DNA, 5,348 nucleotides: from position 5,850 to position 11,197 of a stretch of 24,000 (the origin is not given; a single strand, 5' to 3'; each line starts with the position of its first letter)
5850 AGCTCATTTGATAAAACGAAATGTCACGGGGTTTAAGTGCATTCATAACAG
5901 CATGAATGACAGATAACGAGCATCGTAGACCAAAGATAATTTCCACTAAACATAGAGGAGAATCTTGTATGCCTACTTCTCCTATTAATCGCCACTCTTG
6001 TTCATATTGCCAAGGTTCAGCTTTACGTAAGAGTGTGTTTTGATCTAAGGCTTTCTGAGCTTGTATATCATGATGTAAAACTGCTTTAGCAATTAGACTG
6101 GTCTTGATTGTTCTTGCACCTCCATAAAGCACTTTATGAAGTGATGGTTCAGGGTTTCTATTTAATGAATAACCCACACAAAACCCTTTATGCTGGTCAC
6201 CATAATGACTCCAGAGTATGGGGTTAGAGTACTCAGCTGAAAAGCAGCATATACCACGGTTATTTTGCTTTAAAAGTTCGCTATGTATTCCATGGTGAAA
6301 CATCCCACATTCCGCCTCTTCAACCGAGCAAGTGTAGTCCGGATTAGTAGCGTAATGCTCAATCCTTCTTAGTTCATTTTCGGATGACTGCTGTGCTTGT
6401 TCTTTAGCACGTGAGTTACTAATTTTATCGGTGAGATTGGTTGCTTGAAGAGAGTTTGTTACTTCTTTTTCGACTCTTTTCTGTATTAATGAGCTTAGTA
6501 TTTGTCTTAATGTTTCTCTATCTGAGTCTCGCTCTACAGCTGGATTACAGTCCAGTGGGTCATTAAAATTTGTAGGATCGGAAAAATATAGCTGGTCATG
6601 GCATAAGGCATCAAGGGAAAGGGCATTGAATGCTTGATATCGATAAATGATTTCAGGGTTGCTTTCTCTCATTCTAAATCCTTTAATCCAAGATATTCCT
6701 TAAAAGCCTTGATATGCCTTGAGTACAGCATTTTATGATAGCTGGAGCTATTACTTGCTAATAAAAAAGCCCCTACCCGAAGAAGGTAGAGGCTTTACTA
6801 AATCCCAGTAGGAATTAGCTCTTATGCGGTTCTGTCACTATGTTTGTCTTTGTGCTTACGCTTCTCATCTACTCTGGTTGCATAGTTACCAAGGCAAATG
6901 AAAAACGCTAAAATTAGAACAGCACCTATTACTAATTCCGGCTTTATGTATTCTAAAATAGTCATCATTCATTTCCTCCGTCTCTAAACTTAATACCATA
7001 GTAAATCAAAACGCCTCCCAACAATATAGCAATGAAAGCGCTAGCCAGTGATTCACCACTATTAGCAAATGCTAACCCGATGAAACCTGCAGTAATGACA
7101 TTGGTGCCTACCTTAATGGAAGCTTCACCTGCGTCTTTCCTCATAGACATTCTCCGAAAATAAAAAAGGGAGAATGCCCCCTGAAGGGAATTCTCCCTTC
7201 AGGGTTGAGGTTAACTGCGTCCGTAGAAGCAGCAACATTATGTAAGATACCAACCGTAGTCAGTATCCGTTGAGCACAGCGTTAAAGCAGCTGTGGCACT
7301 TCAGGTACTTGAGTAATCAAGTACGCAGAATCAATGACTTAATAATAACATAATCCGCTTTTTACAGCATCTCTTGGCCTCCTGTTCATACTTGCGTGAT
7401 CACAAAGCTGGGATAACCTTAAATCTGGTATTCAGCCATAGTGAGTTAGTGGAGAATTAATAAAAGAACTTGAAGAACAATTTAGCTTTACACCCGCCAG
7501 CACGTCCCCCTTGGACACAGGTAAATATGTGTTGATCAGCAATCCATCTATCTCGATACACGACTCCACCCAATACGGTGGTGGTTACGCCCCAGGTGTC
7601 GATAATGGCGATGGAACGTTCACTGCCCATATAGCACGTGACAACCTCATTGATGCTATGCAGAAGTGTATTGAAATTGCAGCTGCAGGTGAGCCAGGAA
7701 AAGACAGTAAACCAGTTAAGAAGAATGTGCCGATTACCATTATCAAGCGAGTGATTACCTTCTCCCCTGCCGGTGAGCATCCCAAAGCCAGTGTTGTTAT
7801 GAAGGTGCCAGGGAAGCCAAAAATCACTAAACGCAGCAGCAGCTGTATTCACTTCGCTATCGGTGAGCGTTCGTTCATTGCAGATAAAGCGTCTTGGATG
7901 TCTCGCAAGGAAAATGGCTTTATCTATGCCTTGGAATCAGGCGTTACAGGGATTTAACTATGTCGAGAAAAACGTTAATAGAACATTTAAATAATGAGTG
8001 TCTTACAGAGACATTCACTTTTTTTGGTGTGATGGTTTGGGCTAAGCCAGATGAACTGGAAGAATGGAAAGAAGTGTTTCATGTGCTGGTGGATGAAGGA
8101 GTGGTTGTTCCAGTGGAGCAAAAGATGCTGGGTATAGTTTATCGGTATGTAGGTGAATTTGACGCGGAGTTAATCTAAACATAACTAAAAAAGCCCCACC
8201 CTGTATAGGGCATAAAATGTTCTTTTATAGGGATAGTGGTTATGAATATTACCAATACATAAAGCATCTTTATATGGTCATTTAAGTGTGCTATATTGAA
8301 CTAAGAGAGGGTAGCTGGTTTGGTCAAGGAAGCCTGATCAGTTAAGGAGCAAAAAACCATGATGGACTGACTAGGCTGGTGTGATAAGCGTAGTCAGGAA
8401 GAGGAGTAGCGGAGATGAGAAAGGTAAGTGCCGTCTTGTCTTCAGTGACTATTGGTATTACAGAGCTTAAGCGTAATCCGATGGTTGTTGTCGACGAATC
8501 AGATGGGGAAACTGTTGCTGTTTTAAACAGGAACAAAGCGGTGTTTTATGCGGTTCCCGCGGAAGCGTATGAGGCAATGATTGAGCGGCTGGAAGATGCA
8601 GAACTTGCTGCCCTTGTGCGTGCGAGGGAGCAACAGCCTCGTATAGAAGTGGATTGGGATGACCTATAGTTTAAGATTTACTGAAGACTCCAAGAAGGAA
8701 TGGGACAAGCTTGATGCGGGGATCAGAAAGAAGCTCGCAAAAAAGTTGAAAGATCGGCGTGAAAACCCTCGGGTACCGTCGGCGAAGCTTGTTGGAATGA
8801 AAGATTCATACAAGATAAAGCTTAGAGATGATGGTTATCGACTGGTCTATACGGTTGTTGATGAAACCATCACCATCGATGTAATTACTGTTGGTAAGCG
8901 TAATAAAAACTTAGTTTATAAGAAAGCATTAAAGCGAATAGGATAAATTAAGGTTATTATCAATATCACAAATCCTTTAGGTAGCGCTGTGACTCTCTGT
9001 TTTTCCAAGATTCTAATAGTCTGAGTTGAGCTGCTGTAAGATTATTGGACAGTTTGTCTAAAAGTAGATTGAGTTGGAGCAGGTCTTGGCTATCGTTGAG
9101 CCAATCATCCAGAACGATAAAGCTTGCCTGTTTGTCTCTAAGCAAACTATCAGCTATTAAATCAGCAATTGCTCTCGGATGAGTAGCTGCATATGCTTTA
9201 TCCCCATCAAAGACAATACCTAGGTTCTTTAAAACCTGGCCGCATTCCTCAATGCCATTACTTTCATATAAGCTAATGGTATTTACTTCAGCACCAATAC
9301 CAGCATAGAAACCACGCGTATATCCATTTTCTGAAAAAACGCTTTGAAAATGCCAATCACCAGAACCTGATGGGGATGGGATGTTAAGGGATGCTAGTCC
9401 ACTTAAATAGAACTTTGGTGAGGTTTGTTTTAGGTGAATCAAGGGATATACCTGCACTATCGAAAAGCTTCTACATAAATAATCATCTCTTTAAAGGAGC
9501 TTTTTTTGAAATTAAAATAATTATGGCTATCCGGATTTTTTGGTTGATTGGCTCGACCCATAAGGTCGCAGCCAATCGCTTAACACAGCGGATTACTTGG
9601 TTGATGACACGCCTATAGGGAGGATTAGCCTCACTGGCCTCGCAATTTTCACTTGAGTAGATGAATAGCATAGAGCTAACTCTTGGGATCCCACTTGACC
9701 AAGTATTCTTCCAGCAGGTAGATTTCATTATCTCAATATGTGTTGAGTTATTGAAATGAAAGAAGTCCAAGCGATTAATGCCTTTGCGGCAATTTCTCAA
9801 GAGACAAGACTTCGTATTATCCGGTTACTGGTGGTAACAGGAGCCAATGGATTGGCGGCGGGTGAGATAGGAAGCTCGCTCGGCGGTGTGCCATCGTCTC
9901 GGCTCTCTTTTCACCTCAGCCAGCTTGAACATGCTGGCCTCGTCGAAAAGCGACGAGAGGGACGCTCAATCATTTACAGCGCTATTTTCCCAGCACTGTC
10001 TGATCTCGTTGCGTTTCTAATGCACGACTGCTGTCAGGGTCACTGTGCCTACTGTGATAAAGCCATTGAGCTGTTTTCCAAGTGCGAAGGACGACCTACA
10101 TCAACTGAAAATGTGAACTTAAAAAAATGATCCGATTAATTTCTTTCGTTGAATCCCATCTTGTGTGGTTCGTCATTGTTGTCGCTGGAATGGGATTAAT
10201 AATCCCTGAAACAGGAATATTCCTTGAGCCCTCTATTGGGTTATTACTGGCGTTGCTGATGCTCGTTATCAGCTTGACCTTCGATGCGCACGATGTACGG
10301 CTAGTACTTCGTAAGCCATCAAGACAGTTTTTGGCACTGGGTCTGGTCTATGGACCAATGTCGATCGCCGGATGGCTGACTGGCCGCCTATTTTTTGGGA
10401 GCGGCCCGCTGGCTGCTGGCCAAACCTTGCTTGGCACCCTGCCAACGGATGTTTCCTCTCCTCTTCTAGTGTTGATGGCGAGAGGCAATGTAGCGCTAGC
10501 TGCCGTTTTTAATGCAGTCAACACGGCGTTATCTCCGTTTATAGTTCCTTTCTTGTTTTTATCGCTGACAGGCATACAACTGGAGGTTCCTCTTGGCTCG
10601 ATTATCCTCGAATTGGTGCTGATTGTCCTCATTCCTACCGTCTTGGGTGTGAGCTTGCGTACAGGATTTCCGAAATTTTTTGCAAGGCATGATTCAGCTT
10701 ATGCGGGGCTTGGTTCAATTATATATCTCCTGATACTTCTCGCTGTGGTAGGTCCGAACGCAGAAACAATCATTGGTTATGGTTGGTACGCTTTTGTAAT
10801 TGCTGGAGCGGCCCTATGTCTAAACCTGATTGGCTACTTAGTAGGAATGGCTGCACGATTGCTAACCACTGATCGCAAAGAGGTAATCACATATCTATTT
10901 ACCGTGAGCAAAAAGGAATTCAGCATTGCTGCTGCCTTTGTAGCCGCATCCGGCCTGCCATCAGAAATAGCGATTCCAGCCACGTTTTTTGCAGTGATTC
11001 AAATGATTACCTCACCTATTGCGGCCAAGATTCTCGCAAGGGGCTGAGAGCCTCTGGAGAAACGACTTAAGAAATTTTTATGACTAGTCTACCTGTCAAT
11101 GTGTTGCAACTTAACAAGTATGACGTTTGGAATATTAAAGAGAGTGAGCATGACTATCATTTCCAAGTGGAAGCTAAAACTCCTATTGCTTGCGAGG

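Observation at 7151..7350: Unrecognised ~190-nt structured leader family with a terminator/antiterminator 3' end (copy A)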

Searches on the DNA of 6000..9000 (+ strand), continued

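Call 82: search_with_rna_model(model_id=R2, sources=[L091, L092, L093, L094, L095, L096, L097, L098, L099, L100, L101, L102, L103, L104, L105, L106, L107, L108, L109, L110, L111, L112, L113, L114, L014, L034, L041, L048, L050, L058, L060, L065, L066, L071, L078, L081, L001, L004, L007], max_evalue=1)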
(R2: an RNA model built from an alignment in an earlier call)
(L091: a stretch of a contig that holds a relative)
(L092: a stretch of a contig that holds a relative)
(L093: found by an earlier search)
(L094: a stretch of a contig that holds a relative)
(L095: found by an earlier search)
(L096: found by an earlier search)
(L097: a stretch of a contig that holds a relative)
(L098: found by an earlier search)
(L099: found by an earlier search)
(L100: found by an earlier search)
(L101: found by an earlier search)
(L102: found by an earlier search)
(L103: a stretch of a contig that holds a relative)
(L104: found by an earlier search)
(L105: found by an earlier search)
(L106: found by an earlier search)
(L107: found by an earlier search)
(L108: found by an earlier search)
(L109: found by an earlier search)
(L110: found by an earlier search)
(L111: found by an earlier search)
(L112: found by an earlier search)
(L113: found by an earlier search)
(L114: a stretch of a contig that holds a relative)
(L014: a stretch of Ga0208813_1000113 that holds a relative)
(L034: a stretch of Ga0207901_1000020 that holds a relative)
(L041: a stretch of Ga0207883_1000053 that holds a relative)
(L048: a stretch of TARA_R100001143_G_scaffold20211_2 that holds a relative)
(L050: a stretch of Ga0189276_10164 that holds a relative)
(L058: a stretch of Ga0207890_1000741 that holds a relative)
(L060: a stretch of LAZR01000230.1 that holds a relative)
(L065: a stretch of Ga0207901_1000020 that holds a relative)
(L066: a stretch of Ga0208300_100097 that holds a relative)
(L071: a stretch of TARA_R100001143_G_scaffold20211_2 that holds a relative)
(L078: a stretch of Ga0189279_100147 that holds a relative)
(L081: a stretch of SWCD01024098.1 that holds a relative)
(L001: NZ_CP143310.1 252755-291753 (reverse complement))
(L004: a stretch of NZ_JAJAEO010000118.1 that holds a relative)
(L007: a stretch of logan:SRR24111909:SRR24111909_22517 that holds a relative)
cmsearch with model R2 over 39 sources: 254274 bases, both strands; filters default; matches with E-value up to 1: 53.
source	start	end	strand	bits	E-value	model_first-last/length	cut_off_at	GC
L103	5009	5213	-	194.3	9.8e-56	1-216/216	no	0.46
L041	9047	9246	+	193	2.4e-55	1-216/216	no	0.46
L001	19134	19333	-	193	2.4e-55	1-216/216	no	0.46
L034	39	238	-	192.5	3.2e-55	1-216/216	no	0.45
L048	1122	1321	+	191.7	6e-55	1-216/216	no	0.46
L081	7508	7707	+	191.7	6e-55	1-216/216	no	0.46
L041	1154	1358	+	191.4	7e-55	1-216/216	no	0.45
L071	2259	2463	+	191.4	7e-55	1-216/216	no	0.45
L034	7927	8131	-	191.3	7.5e-55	1-216/216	no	0.44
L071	223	442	+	185.1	5.4e-53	1-216/216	no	0.42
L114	687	884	-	179.2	2.9e-51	1-216/216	no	0.44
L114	1396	1618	-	178.4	5.4e-51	1-216/216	no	0.4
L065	1011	1235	-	173.2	1.8e-49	1-216/216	no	0.38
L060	3291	3514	-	172.7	2.6e-49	1-216/216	no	0.38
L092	105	329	+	172.3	3.4e-49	1-216/216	no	0.39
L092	844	1041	+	171.8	4.9e-49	1-216/216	no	0.42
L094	3170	3393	+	170.4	1.2e-48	1-216/216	no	0.39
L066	2587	2810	+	167.6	8.8e-48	1-216/216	no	0.39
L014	434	655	-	167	1.3e-47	1-216/216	no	0.4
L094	5228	5424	+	162.9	2.2e-46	1-216/216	no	0.4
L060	1260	1456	-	162.1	3.7e-46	1-216/216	no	0.4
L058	1903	2125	-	161.4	6.1e-46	1-216/216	no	0.41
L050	3466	3683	-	158.9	3.3e-45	1-216/216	no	0.44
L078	7097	7314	+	158.9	3.3e-45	1-216/216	no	0.44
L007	1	187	+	131.1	6.1e-37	32-216/216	5'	0.41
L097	5595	5799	+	111.4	4.3e-31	1-216/216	no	0.44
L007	7316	7372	+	41.9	2e-10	1-58/216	3'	0.39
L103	5055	5085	+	19.1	0.0013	130-160/216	no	0.52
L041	1282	1312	-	19.1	0.0013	130-160/216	no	0.52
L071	2387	2417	-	19.1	0.0013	130-160/216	no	0.52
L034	7973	8003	+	19.1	0.0013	130-160/216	no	0.52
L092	971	996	-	18.6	0.0018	130-160/216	no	0.58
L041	9175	9200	-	18.6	0.0018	130-160/216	no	0.58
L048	1250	1275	-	18.6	0.0018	130-160/216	no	0.58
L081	7636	7661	-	18.6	0.0018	130-160/216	no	0.58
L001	19180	19205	+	18.6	0.0018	130-160/216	no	0.58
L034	85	110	+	13.6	0.053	130-160/216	no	0.58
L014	451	603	+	13.3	0.065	1-216/216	no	0.42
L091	265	325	+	12.8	0.093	2-57/216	no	0.52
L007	3763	3790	-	12.6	0.11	131-159/216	no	0.5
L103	7401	7597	+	12.1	0.15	1-216/216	no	0.39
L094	5353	5381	-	11.5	0.23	130-160/216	no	0.55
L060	3355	3415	+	11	0.33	130-201/216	no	0.44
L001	8501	8615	-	10.7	0.38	1-216/216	no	0.41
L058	1967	1995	+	10.6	0.41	131-159/216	no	0.48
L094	3300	3328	-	10.4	0.48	131-159/216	no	0.45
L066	2717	2745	-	10.4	0.48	131-159/216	no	0.45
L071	352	380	-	10.4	0.48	131-159/216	no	0.45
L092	236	264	-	10.2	0.54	131-159/216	no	0.48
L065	1076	1104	+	10.2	0.54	131-159/216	no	0.48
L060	1303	1331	+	10.1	0.57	130-160/216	no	0.59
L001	11988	12090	-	9.7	0.79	1-216/216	no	0.39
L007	100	127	-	9.5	0.87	131-159/216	no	0.5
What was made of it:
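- Tried and rejected: The second covariance model found no intermediate-scoring or divergent copies (call 82).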

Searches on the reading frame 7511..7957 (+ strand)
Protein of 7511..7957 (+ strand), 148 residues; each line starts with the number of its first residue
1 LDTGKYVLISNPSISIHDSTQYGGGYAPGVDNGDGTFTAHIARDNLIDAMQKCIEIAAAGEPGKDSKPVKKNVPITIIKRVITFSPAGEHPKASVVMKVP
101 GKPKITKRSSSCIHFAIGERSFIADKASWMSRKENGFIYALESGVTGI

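Call 13: search_protein_families(library=pfam, proteins=[window:7511-7957:+], max_evalue=0.01)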
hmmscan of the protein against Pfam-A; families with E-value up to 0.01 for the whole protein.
window:7511-7957:+ (148 aa): 0 families

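Call 40: search_protein_families(library=ncbifam, proteins=[window:7511-7957:+], max_evalue=1)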
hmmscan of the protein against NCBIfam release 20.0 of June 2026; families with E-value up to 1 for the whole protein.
window:7511-7957:+ (148 aa): 1 family
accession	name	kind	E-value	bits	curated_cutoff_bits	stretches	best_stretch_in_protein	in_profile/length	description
NF007618.0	PRK10266.1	equivalog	0.093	12.2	403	1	27-112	184-266/306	curved DNA-binding protein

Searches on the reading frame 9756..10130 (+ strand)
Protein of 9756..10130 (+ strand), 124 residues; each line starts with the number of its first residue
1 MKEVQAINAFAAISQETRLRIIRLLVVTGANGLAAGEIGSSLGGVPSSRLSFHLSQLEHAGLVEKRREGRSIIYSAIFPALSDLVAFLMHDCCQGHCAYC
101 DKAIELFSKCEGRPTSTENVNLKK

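Call 14: search_protein_families(library=pfam, proteins=[window:9756-10130:+], max_evalue=0.01)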
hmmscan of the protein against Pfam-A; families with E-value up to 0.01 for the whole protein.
window:9756-10130:+ (124 aa): 4 families
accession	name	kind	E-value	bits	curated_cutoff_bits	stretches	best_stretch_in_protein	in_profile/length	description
PF12840.13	HTH_20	-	1.9e-10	41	27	1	14-66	2-51/51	Helix-turn-helix domain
PF24038.1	DUF7347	-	1.8e-06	28.5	27.6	1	8-69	3-63/77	Domain of unknown function (DUF7347)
PF01022.26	HTH_5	-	9.6e-05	22.6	22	1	16-65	2-47/47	Bacterial regulatory protein, arsR family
PF01978.25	TrmB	-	0.0049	17.1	25.6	1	36-79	26-67/68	Sugar-specific transcriptional regulator TrmB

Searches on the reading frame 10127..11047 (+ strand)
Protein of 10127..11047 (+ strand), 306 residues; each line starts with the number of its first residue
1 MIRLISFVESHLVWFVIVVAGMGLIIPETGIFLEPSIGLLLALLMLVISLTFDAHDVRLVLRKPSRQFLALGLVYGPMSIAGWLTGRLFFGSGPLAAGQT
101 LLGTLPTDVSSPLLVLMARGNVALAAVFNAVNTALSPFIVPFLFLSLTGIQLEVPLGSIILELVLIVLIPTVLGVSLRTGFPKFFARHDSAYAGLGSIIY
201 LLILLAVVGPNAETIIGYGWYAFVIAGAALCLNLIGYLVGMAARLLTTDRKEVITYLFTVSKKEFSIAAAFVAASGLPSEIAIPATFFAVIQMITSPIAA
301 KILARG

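Call 14: search_protein_families(library=pfam, proteins=[window:10127-11047:+], max_evalue=0.01)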
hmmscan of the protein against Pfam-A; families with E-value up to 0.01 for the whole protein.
window:10127-11047:+ (306 aa): 2 families
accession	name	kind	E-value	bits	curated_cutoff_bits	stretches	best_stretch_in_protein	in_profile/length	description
PF13593.11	SBF_like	-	5e-17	62.6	25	1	12-304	3-312/313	SBF-like CPA transporter family (DUF4137)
PF01758.21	SBF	-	2.2e-15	57.3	24.3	1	39-215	2-188/191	Sodium Bile acid symporter family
